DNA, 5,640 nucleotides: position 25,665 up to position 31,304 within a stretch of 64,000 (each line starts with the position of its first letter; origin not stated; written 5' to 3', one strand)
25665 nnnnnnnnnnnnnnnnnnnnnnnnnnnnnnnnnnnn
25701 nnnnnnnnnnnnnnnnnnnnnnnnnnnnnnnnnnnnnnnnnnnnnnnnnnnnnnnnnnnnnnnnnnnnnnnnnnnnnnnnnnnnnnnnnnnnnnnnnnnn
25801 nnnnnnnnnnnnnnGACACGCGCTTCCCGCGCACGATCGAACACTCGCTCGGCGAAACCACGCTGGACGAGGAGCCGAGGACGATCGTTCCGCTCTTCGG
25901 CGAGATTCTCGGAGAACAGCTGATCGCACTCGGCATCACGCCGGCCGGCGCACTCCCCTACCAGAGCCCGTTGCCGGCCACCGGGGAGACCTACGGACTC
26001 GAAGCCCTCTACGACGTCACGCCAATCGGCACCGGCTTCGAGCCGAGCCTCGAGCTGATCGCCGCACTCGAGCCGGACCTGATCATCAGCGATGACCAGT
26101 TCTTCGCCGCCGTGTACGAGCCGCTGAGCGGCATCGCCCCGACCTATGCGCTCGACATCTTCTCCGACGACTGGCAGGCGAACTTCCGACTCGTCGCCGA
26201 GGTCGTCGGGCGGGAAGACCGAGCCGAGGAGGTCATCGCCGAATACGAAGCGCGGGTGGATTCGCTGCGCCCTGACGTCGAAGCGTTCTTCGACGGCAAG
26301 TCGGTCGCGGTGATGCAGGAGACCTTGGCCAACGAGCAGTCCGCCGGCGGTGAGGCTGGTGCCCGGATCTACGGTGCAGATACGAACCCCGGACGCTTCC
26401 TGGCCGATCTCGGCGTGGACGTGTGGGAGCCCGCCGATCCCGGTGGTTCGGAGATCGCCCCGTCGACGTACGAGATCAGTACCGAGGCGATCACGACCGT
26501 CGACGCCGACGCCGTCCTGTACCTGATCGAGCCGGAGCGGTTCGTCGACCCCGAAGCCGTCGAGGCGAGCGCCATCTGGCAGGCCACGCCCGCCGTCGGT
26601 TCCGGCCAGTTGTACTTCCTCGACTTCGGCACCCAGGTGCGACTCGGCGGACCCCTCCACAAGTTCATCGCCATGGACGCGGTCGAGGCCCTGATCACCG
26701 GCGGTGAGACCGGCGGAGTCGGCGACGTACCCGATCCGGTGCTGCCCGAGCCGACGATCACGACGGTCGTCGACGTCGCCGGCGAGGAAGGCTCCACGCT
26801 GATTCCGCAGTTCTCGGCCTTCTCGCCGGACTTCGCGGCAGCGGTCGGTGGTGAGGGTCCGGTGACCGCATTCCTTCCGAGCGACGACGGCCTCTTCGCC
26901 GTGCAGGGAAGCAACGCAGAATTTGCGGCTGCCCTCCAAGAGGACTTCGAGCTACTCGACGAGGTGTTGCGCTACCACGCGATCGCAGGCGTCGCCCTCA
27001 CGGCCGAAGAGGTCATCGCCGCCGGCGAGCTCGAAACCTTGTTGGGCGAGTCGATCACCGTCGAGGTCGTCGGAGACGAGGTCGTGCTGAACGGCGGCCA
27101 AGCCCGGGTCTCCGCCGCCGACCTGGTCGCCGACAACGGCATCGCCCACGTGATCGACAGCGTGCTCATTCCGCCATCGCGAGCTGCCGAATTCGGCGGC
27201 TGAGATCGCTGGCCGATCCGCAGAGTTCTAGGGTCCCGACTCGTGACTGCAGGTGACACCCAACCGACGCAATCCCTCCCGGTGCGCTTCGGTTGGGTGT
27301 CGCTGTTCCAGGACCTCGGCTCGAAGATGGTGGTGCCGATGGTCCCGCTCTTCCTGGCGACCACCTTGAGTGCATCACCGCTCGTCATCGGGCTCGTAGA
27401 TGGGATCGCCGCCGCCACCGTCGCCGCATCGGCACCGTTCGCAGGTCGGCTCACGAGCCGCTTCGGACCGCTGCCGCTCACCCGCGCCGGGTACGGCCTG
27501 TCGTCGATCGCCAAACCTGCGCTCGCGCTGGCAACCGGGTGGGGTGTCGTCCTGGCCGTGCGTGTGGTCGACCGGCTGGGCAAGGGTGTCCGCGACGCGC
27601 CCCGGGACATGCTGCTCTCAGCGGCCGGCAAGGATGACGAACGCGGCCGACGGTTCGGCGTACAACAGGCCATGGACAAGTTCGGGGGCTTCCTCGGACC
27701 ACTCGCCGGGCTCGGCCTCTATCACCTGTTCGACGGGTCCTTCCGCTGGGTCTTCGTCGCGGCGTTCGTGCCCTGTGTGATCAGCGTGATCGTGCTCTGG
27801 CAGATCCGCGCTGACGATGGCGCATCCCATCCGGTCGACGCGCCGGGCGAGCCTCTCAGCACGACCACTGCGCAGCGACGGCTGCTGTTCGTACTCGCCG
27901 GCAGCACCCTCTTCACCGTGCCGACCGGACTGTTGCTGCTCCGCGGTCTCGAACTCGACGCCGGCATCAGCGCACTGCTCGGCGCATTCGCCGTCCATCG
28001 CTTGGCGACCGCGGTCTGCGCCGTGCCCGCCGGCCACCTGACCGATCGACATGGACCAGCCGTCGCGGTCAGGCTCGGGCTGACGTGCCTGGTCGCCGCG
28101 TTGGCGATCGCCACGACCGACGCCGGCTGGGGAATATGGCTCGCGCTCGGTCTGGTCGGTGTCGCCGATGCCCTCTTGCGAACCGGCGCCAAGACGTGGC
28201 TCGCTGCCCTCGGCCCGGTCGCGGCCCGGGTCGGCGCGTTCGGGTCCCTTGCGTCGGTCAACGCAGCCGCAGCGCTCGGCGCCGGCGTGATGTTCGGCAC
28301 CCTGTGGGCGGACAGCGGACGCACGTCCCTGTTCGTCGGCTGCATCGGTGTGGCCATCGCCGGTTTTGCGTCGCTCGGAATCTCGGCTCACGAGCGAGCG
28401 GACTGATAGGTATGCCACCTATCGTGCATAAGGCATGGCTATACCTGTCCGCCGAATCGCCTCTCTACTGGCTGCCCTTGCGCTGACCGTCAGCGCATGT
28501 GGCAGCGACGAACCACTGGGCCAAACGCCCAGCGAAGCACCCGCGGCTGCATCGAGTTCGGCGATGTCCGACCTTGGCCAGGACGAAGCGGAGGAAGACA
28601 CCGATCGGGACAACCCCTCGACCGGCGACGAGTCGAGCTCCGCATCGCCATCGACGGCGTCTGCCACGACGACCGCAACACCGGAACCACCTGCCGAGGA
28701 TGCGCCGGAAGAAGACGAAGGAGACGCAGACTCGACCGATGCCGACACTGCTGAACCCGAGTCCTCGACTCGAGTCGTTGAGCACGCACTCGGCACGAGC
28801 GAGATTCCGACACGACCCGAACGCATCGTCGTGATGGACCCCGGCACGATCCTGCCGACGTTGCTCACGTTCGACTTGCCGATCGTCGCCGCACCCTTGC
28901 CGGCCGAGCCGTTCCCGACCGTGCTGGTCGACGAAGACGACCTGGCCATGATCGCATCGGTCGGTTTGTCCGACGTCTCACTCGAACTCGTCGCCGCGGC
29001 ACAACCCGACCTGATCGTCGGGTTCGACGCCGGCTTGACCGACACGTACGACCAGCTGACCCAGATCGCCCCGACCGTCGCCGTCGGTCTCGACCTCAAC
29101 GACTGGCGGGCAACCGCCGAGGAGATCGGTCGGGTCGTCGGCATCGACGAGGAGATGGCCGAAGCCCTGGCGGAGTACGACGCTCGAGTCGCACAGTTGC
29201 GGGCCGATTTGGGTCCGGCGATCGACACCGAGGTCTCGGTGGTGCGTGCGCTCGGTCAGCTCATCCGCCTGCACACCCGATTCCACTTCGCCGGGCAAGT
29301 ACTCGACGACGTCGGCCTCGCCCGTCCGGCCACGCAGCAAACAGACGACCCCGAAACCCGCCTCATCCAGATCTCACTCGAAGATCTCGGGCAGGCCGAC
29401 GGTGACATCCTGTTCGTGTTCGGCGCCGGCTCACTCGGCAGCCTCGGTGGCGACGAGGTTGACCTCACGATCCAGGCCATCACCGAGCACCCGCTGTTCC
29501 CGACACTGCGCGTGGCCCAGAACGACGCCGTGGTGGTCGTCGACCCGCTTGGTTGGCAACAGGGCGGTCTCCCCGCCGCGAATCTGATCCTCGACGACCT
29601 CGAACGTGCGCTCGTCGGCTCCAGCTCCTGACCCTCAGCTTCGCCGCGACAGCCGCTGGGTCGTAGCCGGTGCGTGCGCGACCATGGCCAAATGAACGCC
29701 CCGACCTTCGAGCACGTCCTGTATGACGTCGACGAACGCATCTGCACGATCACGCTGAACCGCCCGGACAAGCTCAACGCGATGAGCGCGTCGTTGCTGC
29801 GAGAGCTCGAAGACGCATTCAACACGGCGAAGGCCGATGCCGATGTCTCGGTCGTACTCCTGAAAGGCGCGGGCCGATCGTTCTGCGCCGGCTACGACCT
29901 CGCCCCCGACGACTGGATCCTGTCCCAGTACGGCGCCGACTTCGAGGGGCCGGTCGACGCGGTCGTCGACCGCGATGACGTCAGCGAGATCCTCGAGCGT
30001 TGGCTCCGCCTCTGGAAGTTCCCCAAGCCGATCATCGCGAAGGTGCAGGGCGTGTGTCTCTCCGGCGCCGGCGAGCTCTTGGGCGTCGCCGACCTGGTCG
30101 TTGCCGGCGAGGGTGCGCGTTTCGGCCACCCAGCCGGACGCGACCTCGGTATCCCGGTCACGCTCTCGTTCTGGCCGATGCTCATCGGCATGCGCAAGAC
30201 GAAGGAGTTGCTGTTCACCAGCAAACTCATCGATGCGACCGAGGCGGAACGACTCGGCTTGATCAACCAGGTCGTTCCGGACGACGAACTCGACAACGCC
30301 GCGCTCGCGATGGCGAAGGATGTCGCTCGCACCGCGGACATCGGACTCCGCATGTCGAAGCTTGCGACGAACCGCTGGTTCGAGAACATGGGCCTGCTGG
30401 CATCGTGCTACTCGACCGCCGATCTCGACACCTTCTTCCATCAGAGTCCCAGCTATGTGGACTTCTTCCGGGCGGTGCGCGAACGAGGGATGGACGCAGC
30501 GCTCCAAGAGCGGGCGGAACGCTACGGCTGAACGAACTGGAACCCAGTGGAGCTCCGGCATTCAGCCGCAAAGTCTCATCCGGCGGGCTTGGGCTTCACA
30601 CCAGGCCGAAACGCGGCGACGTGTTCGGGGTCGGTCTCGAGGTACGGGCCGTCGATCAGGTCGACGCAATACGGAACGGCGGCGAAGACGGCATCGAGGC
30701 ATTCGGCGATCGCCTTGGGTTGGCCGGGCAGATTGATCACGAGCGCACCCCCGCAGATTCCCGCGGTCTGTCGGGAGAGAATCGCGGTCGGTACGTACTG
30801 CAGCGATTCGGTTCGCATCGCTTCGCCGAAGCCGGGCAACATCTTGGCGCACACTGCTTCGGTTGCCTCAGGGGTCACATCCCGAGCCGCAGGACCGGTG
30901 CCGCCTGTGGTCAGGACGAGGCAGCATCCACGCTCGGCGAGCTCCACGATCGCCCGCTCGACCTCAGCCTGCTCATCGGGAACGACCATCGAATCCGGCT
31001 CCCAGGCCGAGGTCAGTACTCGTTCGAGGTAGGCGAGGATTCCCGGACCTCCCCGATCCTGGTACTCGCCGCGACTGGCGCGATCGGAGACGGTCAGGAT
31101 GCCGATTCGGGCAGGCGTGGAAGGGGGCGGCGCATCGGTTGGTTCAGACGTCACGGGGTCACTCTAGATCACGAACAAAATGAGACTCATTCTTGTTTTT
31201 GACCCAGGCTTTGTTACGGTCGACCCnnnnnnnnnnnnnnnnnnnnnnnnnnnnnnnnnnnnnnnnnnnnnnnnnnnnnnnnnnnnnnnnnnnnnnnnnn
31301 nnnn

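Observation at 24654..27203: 849-aa lipoprotein with two tandem siderophore-binding domains plus a fasciclin domain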

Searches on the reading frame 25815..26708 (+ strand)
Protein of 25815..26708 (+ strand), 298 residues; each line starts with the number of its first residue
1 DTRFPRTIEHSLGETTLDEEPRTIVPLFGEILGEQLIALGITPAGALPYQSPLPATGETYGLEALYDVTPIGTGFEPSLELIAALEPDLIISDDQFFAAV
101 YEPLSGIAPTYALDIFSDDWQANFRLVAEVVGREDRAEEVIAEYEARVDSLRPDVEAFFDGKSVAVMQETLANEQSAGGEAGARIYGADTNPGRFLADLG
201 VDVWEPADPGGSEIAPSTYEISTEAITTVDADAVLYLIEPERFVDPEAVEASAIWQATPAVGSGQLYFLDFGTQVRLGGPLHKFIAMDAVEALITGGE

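Call 6: search_protein_families(library=pfam, proteins=[window:25815-26708:+], max_evalue=10)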
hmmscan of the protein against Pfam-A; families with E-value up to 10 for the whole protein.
seq(298 aa): 1 family
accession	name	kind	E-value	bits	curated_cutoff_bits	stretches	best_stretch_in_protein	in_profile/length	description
PF01497.23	Peripla_BP_2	-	2.2e-26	93.1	27.5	1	65-270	38-232/235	Periplasmic binding protein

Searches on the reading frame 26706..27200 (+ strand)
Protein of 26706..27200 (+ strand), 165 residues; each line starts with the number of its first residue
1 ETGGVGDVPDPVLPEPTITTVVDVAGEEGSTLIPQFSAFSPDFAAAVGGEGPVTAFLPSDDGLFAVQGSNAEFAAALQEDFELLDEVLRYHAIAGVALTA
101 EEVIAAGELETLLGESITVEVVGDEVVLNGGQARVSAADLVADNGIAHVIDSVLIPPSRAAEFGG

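Call 6: search_protein_families(library=pfam, proteins=[window:26709-27200:+], max_evalue=10)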
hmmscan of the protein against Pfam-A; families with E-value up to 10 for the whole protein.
seq(164 aa): 1 family
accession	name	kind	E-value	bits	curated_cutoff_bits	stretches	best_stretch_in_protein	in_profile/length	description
PF02469.27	Fasciclin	-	3.2e-21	76.2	22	1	44-155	17-123/123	Fasciclin domain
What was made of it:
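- On Fasciclin (FAS1, PF02469): 76.2 bits against a cut-off of 22 (call 6).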

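Call 62: find_homologous_proteins(query=window:26706-27200:+, max_evalue=1e-8)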
Query window:26706-27200:+ (165 aa): 4 proteins with E <= 1e-8 among 479 candidates.
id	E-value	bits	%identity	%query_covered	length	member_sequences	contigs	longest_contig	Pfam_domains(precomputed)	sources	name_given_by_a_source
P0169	8.8e-36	142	58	89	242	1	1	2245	PF02469.28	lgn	-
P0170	3.7e-34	137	52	84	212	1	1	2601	PF02469.28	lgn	-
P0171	2.0e-16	79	65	45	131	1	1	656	PF02625.22,PF02469.28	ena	-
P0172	7.8e-12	64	39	84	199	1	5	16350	PF02469.28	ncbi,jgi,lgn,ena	jgi:uncharacterized surface protein with fasciclin (FAS1) repeats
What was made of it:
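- Tried and rejected: It returned only four proteins, three standalone FAS1 proteins of 199-242 aa and one 131-aa fragment, so it gave little on architecture breadth (call 62).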

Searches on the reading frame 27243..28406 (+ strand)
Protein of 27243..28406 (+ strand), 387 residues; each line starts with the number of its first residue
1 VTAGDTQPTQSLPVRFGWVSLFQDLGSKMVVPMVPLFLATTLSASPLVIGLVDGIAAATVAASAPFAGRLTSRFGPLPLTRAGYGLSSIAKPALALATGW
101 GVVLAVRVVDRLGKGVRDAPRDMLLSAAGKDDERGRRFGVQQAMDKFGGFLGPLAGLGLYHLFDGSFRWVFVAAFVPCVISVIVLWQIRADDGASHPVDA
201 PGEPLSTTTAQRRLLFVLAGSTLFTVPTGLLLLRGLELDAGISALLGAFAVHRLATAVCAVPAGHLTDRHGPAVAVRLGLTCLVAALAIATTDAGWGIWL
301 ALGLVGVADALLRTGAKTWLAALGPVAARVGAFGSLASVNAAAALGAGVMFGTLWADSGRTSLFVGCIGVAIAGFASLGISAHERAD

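Call 9: search_protein_families(library=pfam, proteins=[window:27243-28406:+], max_evalue=0.001)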
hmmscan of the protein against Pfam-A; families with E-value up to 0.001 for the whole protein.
window:27243-28406:+ (387 aa): 1 family
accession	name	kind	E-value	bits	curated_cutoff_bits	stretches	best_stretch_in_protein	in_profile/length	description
PF07690.21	MFS_1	-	9.9e-31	107.3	33.4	1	20-329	5-328/347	Major Facilitator Superfamily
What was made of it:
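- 27243..28406 (+): MFS transporter, 40 nt downstream, probably co-transcribed. MFS_1 107 bits (call 9).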

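Call 72: search_protein_families(library=ncbifam, proteins=[window:27243-28403:+], max_evalue=1e-10)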
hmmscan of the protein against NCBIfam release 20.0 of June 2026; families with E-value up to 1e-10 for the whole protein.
window:27243-28403:+ (387 aa): 0 families

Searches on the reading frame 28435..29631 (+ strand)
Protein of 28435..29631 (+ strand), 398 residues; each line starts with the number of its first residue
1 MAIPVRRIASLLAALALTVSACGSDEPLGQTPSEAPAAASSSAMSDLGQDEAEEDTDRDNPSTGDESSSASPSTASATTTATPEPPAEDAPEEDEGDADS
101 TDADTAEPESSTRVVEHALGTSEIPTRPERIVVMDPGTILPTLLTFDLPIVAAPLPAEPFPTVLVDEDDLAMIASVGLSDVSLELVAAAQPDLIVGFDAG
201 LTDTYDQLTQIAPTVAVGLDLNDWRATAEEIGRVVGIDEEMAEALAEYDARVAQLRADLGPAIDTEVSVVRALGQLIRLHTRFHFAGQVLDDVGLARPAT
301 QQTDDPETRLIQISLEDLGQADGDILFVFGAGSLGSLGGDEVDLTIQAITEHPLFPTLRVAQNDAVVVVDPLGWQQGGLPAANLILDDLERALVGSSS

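Call 26: search_protein_families(library=pfam, proteins=[window:28435-29631:+], max_evalue=0.00001)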
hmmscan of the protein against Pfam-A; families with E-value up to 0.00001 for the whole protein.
window:28435-29631:+ (398 aa): 1 family
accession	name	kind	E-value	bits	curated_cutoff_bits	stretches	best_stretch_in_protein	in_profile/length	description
PF01497.23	Peripla_BP_2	-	2.3e-15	57.1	27.5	1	179-370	47-232/235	Periplasmic binding protein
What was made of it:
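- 28435..29631 (+): Third PBP gene (398 aa), 29 nt after the MFS gene. Peripla_BP_2 57 bits (call 26).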

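Call 72: search_protein_families(library=ncbifam, proteins=[window:28435-29628:+], max_evalue=1e-10)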
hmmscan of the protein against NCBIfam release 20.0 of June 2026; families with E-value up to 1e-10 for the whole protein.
window:28435-29628:+ (398 aa): 2 families
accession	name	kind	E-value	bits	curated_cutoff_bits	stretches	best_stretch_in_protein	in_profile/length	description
NF008200.0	PRK10957.1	equivalog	3.5e-22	78.8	205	1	98-331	26-277/330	Fe2+-enterobactin ABC transporter substrate-binding protein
NF008501.1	PRK11411.1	subfamily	3.9e-20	72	320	1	110-393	21-294/303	Fe(3+) dicitrate ABC transporter substrate-binding protein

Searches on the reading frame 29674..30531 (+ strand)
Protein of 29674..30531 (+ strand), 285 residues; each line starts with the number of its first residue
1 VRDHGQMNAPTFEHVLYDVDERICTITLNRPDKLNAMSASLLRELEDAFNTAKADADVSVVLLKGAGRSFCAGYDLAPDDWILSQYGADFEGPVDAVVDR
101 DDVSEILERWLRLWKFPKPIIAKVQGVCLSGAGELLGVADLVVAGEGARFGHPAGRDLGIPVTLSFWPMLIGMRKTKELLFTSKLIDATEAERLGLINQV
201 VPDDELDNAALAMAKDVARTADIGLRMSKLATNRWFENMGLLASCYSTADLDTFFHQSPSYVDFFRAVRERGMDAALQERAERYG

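Call 9: search_protein_families(library=pfam, proteins=[window:29674-30531:+], max_evalue=0.001)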
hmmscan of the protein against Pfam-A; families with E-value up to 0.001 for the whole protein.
window:29674-30531:+ (285 aa): 2 families
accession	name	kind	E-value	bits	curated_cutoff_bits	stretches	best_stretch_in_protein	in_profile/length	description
PF00378.25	ECH_1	-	8.8e-39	133.8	27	1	21-243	4-215/251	Enoyl-CoA hydratase/isomerase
PF16113.10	ECH_2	-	1.4e-18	67.9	27.2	1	24-230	2-202/335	Enoyl-CoA hydratase/isomerase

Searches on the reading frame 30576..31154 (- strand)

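Call 27: search_protein_families(library=pfam, proteins=[window:30576-31154:-], max_evalue=0.00001)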
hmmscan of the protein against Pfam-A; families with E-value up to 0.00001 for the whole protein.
window:30576-31154:- (192 aa): 1 family
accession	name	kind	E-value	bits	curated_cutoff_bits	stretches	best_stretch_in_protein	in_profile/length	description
PF00994.29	MoCF_biosynth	-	1.3e-26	93.4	26.6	1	18-157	1-138/144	Probable molybdopterin binding domain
